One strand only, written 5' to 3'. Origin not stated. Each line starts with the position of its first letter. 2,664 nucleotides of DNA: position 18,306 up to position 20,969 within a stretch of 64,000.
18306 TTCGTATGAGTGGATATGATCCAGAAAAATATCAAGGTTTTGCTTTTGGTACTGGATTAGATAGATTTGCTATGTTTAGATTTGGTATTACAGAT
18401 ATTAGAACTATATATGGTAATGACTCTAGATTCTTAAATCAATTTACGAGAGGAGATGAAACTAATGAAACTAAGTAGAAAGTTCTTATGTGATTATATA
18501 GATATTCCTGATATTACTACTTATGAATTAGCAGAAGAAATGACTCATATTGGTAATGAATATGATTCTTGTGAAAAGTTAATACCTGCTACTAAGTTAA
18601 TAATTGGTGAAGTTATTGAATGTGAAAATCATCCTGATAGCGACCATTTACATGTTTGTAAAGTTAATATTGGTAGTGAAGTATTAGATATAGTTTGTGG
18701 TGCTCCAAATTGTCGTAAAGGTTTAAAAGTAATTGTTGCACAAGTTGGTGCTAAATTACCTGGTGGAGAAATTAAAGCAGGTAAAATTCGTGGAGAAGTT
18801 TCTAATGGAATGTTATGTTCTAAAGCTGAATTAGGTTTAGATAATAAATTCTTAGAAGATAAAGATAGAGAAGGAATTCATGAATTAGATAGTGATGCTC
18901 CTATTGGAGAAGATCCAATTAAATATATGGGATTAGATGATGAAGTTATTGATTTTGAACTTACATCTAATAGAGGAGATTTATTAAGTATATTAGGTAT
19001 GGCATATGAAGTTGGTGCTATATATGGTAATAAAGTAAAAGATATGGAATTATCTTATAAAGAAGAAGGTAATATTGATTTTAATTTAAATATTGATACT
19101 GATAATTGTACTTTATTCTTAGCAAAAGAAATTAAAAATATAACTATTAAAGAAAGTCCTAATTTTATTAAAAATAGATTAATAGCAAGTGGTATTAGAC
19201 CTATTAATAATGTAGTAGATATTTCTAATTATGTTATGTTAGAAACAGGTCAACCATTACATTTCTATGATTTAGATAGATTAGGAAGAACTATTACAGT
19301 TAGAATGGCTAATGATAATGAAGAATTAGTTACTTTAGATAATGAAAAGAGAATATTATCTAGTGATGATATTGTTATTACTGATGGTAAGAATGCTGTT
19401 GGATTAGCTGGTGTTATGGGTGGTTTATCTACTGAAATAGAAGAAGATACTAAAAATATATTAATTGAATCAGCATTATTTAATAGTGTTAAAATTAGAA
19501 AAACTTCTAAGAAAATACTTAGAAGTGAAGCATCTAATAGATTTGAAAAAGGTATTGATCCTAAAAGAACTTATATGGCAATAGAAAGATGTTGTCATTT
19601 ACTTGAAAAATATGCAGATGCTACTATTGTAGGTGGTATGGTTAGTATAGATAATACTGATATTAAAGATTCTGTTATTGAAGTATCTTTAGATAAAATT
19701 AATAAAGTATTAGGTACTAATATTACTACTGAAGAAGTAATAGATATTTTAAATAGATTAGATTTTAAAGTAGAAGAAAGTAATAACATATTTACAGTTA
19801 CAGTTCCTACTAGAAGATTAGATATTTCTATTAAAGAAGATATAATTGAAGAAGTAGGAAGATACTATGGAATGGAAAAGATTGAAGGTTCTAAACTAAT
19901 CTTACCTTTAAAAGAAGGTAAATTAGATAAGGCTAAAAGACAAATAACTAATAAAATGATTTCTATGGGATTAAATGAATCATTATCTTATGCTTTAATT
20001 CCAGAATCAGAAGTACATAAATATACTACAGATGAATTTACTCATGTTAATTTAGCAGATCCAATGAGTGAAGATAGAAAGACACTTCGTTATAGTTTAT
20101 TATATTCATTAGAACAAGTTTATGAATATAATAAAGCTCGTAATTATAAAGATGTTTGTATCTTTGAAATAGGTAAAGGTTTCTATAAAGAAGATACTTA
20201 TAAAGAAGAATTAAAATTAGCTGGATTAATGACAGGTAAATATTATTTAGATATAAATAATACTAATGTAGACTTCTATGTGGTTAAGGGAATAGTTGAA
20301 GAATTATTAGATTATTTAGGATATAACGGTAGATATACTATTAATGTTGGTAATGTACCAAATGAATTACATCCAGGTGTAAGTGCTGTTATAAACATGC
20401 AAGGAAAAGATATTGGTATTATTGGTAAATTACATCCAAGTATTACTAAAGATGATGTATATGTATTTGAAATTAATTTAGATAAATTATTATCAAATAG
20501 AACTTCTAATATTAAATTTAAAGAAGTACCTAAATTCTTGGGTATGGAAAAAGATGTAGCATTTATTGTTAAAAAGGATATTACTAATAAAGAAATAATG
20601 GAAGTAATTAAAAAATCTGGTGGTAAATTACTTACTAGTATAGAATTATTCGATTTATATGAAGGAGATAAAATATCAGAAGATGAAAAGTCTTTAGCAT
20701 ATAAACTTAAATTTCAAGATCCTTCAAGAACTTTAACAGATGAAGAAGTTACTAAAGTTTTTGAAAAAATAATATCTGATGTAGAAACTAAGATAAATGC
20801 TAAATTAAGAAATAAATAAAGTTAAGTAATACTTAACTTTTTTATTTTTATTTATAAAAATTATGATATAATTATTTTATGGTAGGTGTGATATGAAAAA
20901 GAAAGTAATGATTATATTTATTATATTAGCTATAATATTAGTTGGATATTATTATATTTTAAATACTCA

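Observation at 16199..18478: Phe T-box governs an M19 dipeptidase ahead of pheST and lacks a canonical terminator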

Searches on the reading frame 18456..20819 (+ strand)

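Call 8: search_protein_families(library=pfam, proteins=[window:18456-20819:+], max_evalue=0.01)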
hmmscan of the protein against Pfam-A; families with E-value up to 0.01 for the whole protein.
window:18456-20819:+ (787 aa): 5 families
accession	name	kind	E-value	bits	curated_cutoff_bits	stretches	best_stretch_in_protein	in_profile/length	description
PF03483.22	B3_4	-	3.3e-64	216.1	29.3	1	218-387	2-173/174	B3/4 domain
PF17759.6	tRNA_synthFbeta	-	1.2e-44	152.8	22.4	1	489-675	17-214/214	Phenylalanyl tRNA synthetase beta chain CLM domain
PF03147.19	FDX-ACB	-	3.1e-29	101.7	31.1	1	693-785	2-94/94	Ferredoxin-fold anticodon binding domain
PF03484.21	B5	-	1.4e-22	80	28.6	1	408-472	1-66/67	tRNA synthetase B5 domain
PF01588.26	tRNA_bind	-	1.6e-22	79.8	27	1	48-152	1-95/96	Putative tRNA binding domain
